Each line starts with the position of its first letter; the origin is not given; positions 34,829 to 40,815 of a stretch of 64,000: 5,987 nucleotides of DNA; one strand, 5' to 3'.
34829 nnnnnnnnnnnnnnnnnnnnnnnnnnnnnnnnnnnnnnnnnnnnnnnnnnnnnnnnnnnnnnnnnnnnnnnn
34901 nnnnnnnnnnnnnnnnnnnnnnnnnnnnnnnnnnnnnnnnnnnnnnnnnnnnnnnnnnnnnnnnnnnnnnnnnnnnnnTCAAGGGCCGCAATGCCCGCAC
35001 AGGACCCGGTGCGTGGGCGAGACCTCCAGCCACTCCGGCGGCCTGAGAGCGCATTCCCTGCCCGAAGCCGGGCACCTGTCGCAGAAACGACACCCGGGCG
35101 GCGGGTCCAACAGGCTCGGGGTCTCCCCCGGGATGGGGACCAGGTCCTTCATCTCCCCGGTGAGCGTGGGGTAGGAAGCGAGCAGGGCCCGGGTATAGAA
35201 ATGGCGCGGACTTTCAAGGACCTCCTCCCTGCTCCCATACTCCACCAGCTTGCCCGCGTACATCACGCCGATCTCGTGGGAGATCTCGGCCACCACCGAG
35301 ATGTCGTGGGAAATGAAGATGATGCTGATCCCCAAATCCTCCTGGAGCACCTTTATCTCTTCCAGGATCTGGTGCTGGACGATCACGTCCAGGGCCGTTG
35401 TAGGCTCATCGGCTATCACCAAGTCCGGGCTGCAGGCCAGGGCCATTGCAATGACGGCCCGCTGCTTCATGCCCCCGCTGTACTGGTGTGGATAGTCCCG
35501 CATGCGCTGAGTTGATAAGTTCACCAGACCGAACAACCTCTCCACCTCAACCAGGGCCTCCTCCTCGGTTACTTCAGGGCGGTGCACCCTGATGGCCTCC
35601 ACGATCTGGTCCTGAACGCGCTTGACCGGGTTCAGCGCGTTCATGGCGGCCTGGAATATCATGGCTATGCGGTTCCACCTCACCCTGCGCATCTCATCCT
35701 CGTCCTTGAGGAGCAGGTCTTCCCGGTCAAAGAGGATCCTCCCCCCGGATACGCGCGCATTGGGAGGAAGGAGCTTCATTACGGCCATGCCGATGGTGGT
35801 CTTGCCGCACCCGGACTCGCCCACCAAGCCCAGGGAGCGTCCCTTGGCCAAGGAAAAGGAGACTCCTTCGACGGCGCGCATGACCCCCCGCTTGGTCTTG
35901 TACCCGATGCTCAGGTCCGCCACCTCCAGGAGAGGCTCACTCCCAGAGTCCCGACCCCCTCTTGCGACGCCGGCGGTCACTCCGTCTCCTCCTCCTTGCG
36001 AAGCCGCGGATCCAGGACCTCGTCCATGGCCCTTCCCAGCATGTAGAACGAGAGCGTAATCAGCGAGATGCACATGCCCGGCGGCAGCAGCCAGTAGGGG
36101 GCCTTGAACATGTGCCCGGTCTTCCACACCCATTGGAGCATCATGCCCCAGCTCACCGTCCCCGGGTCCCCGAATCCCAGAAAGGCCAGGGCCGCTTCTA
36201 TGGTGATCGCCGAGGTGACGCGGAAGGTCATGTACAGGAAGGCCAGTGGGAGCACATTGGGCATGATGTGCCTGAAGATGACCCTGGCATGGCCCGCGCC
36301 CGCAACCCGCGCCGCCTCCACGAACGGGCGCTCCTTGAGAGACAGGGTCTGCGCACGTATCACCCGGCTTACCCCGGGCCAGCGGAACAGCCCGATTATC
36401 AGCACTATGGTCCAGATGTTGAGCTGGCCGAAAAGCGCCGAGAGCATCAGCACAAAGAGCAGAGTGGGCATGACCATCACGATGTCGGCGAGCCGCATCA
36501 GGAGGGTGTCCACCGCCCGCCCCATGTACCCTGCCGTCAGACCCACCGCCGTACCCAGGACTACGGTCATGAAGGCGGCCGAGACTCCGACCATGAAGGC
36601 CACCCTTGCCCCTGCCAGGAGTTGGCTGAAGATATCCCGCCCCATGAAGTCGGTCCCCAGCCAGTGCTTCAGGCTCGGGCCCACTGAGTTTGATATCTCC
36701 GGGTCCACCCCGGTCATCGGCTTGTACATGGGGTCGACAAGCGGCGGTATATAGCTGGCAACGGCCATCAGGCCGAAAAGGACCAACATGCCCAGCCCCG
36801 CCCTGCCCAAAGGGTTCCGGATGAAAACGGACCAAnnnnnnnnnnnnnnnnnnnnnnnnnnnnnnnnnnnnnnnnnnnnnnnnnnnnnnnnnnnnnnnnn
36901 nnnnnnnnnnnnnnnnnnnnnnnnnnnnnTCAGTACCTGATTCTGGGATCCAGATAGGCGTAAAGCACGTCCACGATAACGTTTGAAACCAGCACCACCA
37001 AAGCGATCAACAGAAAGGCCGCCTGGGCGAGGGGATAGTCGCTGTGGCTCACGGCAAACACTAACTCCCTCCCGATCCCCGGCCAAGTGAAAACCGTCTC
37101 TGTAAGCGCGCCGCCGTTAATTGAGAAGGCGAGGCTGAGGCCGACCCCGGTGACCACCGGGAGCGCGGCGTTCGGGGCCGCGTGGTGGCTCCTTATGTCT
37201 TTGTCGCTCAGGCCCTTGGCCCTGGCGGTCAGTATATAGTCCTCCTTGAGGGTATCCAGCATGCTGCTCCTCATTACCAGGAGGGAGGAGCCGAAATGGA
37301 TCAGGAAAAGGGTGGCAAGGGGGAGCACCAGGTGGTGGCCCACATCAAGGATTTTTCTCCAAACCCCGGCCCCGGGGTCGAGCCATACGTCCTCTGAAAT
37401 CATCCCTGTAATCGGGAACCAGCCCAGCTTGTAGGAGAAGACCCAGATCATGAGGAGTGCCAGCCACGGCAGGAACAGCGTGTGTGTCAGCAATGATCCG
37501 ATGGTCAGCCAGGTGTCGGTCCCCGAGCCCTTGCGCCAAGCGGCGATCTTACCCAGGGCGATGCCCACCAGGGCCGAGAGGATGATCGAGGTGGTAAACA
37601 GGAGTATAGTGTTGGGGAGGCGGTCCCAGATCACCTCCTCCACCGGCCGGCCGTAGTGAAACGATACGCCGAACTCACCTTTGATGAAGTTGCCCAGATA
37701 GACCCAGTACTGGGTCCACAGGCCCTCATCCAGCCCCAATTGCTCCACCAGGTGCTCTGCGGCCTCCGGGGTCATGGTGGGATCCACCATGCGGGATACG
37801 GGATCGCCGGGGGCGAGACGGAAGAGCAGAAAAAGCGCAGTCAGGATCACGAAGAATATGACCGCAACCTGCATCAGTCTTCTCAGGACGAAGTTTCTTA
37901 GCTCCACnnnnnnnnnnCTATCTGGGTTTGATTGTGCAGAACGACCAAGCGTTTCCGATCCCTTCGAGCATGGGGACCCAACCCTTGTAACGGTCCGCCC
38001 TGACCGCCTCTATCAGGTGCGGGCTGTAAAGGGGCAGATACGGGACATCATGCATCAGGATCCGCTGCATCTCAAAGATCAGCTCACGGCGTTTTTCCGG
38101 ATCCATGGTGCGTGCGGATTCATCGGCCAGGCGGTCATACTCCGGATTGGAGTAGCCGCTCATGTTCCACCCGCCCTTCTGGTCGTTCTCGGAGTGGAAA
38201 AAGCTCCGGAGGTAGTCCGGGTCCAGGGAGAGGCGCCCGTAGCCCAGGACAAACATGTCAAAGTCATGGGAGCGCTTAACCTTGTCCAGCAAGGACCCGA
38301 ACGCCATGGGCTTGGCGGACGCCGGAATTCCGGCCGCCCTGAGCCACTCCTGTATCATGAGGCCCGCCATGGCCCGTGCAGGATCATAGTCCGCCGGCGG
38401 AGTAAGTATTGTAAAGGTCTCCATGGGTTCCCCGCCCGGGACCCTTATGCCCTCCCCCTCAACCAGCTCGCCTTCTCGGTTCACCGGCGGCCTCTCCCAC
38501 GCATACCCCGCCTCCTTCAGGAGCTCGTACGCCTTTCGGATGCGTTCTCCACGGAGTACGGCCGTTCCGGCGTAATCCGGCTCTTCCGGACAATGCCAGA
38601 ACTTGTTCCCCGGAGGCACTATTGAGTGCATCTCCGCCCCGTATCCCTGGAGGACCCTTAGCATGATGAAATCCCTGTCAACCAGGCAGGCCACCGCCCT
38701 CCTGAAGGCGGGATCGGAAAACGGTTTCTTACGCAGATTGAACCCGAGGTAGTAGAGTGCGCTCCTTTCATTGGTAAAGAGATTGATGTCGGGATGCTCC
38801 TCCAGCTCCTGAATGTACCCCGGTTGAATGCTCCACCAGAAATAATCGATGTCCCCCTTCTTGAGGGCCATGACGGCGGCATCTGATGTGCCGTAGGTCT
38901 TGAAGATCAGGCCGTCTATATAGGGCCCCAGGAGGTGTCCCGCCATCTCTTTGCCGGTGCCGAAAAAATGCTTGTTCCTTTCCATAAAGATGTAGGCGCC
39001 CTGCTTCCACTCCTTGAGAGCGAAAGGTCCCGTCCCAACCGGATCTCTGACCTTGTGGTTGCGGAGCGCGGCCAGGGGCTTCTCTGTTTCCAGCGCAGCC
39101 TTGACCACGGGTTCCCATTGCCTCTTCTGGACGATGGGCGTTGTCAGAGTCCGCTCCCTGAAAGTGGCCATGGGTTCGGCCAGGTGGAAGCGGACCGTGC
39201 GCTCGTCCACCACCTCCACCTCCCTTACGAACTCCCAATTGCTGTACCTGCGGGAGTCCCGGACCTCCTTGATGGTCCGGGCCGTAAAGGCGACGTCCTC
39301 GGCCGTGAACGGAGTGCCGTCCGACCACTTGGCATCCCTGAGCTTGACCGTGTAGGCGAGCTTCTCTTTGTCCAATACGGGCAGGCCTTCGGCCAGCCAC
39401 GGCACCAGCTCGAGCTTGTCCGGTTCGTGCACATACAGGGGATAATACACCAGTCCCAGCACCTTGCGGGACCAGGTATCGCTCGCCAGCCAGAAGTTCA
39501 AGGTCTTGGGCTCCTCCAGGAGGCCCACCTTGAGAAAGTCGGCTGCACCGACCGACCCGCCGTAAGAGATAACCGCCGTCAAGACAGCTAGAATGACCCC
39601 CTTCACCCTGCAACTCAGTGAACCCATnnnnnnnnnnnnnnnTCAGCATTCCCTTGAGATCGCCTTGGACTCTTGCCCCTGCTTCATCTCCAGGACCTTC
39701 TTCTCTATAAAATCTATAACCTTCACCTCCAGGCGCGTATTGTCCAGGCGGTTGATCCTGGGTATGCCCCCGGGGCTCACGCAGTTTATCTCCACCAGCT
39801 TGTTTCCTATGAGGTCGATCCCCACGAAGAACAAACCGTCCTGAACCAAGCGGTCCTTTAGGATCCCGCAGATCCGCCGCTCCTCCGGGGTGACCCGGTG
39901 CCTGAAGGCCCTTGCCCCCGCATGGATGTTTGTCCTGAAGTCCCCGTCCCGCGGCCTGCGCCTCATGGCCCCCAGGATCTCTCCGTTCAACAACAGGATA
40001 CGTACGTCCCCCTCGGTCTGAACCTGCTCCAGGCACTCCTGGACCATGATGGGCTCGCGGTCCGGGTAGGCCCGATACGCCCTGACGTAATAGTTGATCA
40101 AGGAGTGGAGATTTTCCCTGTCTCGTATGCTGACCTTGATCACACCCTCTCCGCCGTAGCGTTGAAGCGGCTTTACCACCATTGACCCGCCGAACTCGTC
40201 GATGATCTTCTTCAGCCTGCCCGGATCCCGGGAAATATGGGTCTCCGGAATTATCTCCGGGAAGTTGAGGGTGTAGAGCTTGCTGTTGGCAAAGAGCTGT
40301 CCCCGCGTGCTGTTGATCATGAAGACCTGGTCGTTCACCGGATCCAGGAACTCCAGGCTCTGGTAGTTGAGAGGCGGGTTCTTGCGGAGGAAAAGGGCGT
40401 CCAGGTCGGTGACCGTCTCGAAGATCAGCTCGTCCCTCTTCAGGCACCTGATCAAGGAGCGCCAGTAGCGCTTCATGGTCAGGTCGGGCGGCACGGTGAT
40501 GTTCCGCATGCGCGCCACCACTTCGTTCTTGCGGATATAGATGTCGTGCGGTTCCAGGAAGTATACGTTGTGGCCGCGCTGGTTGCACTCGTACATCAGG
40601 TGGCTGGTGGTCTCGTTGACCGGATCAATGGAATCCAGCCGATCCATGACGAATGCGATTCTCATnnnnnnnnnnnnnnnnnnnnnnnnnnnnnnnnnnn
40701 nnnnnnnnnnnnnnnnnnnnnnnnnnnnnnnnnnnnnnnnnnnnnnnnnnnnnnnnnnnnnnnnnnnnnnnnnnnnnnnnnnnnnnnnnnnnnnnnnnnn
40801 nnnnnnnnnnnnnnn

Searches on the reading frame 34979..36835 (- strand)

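Call 61: search_protein_families(library=pfam, proteins=[window:34979-36835:-], max_evalue=0.00001)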
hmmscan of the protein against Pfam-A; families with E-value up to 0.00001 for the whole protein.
window:34979-36835:- (618 aa): 2 families
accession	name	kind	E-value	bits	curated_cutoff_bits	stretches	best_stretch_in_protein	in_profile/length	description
PF00005.33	ABC_tran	-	9.9e-27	94.6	25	1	323-480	2-137/137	ABC transporter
PF08352.17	oligo_HPY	-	5.2e-18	65.6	27.1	1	531-595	1-65/65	Oligopeptide/dipeptide transporter, C-terminal region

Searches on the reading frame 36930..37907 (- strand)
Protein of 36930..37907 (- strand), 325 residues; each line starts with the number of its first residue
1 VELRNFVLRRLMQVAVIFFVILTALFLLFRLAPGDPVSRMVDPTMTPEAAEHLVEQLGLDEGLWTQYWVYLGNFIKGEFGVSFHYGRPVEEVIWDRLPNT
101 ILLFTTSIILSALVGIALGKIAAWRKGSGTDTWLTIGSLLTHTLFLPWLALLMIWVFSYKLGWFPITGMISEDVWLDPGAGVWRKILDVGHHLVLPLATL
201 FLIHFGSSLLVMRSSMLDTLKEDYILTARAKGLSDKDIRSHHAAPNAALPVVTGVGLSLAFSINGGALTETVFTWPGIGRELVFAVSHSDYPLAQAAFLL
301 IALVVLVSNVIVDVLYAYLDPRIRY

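Call 61: search_protein_families(library=pfam, proteins=[window:36930-37907:-], max_evalue=0.00001)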
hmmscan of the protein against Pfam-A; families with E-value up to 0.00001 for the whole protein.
window:36930-37907:- (325 aa): 2 families
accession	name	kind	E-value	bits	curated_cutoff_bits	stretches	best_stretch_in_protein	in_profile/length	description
PF00528.27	BPD_transp_1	-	5.8e-38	130.9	26.4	1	115-324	1-183/184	Binding-protein-dependent transport system inner membrane component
PF19300.4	BPD_transp_1_N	-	3.9e-15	56.5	23.8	1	5-102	3-112/114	Binding-prot-dependent transport system membrane comp, N-term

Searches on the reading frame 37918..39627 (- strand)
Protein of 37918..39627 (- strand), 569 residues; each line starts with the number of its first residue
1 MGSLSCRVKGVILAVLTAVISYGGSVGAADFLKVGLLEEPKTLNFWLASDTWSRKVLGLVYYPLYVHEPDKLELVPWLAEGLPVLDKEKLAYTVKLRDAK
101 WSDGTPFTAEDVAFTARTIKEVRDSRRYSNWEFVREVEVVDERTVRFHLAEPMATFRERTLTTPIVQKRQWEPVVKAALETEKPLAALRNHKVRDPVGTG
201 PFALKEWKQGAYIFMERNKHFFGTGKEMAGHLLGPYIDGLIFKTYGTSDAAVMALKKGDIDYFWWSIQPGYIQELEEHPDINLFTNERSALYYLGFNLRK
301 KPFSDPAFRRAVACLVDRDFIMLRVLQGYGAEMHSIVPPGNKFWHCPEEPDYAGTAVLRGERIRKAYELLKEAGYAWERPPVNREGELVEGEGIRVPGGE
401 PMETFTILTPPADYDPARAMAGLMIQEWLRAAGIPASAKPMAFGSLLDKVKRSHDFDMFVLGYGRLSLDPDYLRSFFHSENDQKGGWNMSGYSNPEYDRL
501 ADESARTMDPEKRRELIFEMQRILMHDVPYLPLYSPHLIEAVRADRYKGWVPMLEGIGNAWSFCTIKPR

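Call 61: search_protein_families(library=pfam, proteins=[window:37918-39627:-], max_evalue=0.00001)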
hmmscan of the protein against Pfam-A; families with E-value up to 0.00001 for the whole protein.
window:37918-39627:- (569 aa): 1 family
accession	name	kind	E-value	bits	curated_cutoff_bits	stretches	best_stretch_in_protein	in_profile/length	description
PF00496.27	SBP_bac_5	-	7e-75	252.9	32.4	1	73-481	1-365/368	Bacterial extracellular solute-binding proteins, family 5 Middle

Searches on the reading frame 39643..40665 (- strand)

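Call 61: search_protein_families(library=pfam, proteins=[window:39643-40665:-], max_evalue=0.00001)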
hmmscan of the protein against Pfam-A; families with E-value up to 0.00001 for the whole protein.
window:39643-40665:- (340 aa): 3 families
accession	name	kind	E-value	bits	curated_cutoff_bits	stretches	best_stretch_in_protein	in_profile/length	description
PF02955.21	GSH-S_ATP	-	7.3e-50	169.3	23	1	129-308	2-174/175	Prokaryotic glutathione synthetase, ATP-grasp domain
PF02951.20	GSH-S_N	-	7.8e-20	71.6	21.3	1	1-121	1-116/119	Prokaryotic glutathione synthetase, N-terminal domain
PF08443.16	RimK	-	1.6e-19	70.7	21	1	139-320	18-188/188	RimK-like ATP-grasp domain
